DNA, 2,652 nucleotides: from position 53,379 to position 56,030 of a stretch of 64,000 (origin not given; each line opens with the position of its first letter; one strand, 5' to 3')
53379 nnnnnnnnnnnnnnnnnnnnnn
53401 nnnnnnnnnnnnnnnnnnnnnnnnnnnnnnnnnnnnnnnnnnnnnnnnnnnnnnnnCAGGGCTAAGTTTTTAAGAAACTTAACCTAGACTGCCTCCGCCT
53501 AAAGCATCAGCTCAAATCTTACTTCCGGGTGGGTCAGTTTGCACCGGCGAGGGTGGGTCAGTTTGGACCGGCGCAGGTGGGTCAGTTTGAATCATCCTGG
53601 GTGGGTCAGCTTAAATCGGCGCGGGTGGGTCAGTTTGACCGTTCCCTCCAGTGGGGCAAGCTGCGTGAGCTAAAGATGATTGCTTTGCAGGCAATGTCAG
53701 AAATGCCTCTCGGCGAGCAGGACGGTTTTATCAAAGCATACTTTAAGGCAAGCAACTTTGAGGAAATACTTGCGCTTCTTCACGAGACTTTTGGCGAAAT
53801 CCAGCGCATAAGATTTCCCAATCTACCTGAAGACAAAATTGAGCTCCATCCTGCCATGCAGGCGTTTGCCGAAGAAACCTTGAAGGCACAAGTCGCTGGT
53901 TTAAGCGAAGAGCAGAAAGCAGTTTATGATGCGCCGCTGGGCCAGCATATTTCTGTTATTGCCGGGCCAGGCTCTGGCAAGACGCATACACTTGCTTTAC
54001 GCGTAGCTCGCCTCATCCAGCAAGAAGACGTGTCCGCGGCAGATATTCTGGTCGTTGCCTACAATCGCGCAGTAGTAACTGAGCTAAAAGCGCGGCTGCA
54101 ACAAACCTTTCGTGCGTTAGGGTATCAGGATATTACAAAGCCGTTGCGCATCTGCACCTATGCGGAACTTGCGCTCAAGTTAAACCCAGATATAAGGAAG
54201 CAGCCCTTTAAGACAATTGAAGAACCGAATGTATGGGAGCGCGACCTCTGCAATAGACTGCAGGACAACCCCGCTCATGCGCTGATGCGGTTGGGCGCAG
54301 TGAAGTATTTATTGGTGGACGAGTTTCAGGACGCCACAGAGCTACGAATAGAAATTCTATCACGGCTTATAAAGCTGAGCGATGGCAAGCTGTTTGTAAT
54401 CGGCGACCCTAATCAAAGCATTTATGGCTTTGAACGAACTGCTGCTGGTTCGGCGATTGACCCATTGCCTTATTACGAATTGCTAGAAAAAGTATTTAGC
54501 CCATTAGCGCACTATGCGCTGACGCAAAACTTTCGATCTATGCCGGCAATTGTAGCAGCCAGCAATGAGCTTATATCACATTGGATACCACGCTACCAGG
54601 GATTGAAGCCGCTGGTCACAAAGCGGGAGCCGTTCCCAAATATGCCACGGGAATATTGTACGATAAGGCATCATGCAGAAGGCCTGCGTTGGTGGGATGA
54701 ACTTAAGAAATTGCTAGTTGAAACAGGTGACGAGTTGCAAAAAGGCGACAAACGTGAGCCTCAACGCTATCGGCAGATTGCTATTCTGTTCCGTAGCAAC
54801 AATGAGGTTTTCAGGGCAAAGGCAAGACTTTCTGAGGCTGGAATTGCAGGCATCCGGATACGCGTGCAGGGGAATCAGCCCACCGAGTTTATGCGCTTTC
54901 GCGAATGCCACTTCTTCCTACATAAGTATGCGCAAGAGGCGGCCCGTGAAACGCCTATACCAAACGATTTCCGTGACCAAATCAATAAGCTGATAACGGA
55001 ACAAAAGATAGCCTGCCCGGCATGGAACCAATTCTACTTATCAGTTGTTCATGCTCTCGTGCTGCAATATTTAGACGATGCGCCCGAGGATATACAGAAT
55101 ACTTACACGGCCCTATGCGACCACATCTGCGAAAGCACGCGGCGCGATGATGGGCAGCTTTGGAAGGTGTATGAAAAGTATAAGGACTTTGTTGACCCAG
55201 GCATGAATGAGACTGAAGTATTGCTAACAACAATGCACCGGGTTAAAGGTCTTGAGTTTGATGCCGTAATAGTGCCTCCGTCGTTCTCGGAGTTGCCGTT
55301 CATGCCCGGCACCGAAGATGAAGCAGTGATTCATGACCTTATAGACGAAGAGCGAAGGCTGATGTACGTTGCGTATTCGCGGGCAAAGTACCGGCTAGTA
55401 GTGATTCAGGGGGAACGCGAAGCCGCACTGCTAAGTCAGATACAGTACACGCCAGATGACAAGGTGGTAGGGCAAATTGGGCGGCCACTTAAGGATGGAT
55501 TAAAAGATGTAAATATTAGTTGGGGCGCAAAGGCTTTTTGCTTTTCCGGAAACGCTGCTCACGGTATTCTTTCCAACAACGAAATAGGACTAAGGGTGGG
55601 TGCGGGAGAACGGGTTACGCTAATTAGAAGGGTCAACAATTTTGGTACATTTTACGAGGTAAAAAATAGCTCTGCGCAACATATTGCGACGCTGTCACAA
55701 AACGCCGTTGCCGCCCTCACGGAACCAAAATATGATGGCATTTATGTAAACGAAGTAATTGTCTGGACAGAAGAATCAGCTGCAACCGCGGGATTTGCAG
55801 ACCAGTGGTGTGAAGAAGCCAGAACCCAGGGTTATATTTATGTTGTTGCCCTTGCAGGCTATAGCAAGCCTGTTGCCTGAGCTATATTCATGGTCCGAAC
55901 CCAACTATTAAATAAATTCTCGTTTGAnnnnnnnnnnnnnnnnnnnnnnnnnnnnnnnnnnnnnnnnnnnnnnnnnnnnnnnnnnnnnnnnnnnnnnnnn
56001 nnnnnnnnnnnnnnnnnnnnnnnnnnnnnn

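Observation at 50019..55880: IS21 element inserted into, or immediately upstream of, a UvrD-like helicase gene; the 271-aa upstream ORF is in the same frame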

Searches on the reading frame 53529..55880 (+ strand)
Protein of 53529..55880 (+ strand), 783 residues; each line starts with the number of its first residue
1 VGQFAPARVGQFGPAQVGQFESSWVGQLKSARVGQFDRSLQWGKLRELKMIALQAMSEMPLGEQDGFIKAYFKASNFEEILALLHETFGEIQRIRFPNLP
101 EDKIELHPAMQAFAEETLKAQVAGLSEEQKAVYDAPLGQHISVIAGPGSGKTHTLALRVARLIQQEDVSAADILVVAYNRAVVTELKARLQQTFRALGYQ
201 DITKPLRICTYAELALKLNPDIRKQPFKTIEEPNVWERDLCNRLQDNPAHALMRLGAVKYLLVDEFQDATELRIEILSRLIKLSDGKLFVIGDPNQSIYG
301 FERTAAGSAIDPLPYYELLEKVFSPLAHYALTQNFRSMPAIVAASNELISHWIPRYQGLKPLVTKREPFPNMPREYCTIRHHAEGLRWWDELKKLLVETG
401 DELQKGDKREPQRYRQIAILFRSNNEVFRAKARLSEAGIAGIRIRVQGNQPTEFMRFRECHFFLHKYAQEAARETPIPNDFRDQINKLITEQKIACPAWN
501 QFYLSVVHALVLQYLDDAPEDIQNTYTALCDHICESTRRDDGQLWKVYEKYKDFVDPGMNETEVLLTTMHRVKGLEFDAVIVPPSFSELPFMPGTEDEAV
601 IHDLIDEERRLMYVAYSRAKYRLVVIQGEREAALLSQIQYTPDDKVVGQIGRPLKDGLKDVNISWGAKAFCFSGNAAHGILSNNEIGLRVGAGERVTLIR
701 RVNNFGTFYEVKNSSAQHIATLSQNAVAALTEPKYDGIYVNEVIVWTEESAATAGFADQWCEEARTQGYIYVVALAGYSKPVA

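Call 5: search_protein_families(library=pfam, proteins=[window:53529-55880:+], max_evalue=0.01)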
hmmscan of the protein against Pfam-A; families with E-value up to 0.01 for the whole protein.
window:53529-55880:+ (783 aa): 10 families
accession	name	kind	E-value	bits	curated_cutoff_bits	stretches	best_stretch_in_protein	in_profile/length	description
PF00580.27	UvrD-helicase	-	1.4e-30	107.4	23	2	126-217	2-88/271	UvrD/REP helicase N-terminal domain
PF13361.12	UvrD_C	-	1.2e-18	68.1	25.6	2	562-626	285-346/350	UvrD-like helicase C-terminal domain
PF13245.12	AAA_19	-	4.8e-16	59.6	25.1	1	130-301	3-133/134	AAA domain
PF13538.12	UvrD_C_2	-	3.8e-08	33.5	27.4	1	565-626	3-52/52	UvrD-like helicase C-terminal domain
PF13086.12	AAA_11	-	7.5e-07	29.6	27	1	128-212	5-93/257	AAA domain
PF05127.21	NAT10_TcmA_helicase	-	4.2e-06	27.2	22.7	1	143-281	2-110/176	RNA cytidine acetyltransferase NAT10/TcmA, helicase domain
PF13604.12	AAA_30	-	1.9e-05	24.9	27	1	125-296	2-127/191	AAA domain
PF13401.12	AAA_22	-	0.00056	20.7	27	1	139-289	6-116/130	AAA domain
PF00270.35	DEAD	-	0.00056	20.1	26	1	129-282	4-143/167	DEAD/DEAH box helicase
PF01443.25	Viral_helicase1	-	0.0012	19.2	21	0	566-626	179-227/228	Viral superfamily 1 RNA helicase core domain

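Call 6: search_protein_families(library=padloc, proteins=[window:53529-55880:+], max_evalue=0.01)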
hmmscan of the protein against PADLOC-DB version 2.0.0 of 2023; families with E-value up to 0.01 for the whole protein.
window:53529-55880:+ (783 aa): 54 families (the best 25 are shown)
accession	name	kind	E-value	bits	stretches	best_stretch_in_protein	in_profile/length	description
PDLC00117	GajB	-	1.4e-40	137.4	2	260-629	221-576/604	UrvD helicase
PDLC00127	GajB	-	1.2e-33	114.5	3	257-343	201-283/594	UrvD helicase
PDLC00129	GajB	-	1.4e-30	104.5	3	260-350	229-310/594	UrvD helicase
PDLC00130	GajB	-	2e-29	100.3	3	258-351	206-292/589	UrvD helicase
PDLC00114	GajB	-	5.9e-29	99.1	3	256-441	214-378/635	UrvD helicase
PDLC03802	RTasHel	-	7e-28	95.9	3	259-424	194-324/675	DRT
PDLC00119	GajB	-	3.1e-27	93.8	3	259-347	220-298/565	UrvD helicase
PDLC00112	GajB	-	3.2e-27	93.4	3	260-346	214-292/581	UrvD helicase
PDLC00132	GajB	-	1.1e-25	88.4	3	257-350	214-300/625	UrvD helicase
PDLC00103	GajB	-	1.7e-25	88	2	259-629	213-578/612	UrvD helicase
PDLC00136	GajB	-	1.1e-23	81.9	2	261-626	210-546/570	UrvD helicase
PDLC00118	GajB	-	1.6e-23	81.4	3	257-347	147-236/515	UrvD helicase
PDLC00123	GajB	-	2.3e-23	80.6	2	259-630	178-510/540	UrvD helicase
PDLC00138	GajB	-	1.6e-22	77.9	2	260-350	223-305/581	UrvD helicase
PDLC00106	GajB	-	7.5e-22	75.5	2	259-349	205-288/577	UrvD helicase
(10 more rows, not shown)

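Call 22: search_protein_families(library=ncbifam, proteins=[window:53529-55880:+], max_evalue=0.001)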
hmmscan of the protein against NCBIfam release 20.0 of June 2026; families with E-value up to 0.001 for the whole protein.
window:53529-55880:+ (783 aa): 18 families
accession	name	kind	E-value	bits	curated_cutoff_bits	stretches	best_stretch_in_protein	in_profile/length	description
TIGR01073.1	pcrA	equivalog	3.5e-31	108.3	911.2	3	258-425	210-355/725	DNA helicase PcrA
NF008743.0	PRK11773.1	equivalog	1.5e-30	106.2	965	3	259-382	215-327/720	DNA helicase II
TIGR01075.1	uvrD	equivalog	1.5e-29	102.9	1144.45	3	259-425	210-353/715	DNA helicase II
TIGR01074.1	rep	equivalog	3.9e-27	94.8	951.45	3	258-352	207-293/668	DNA helicase Rep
TIGR00609.1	recB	equivalog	4.6e-27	94.6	696.05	2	242-351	354-457/1175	exodeoxyribonuclease V subunit beta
TIGR02785.1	addA_Gpos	equivalog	6.8e-21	73.9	707.65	2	261-351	392-482/1234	helicase-exonuclease AddAB subunit AddA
NF008172.0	PRK10919.1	equivalog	9.1e-21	73.7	1168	3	258-350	208-292/673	DNA helicase Rep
NF008276.0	PRK11054.1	equivalog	1e-20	73.8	543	2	139-218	210-282/684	DNA helicase IV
NF010485.0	PRK13909.1-2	equivalog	3.1e-20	72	650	1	257-582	331-629/909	RecB-like helicase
NF010487.0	PRK13909.1-4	equivalog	6.2e-17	61.1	759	1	256-440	326-501/924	RecB-like helicase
TIGR02784.1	addA_alphas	equivalog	3.1e-14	52.3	860.75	1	143-193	15-64/1138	double-strand break repair helicase AddA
NF041464.1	HelD_BACSU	equivalog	2.8e-10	38.8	419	1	257-351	546-632/779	RNA polymerase recycling motor HelD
NF008128.0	PRK10876.1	equivalog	3.3e-10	38.3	1697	1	261-351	381-463/1181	exodeoxyribonuclease V subunit beta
NF010486.0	PRK13909.1-3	equivalog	1.7e-08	33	1109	1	256-366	329-440/921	RecB-like helicase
NF010484.0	PRK13909.1-1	equivalog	1e-05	23.5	1074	0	253-583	339-656/945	RecB-like helicase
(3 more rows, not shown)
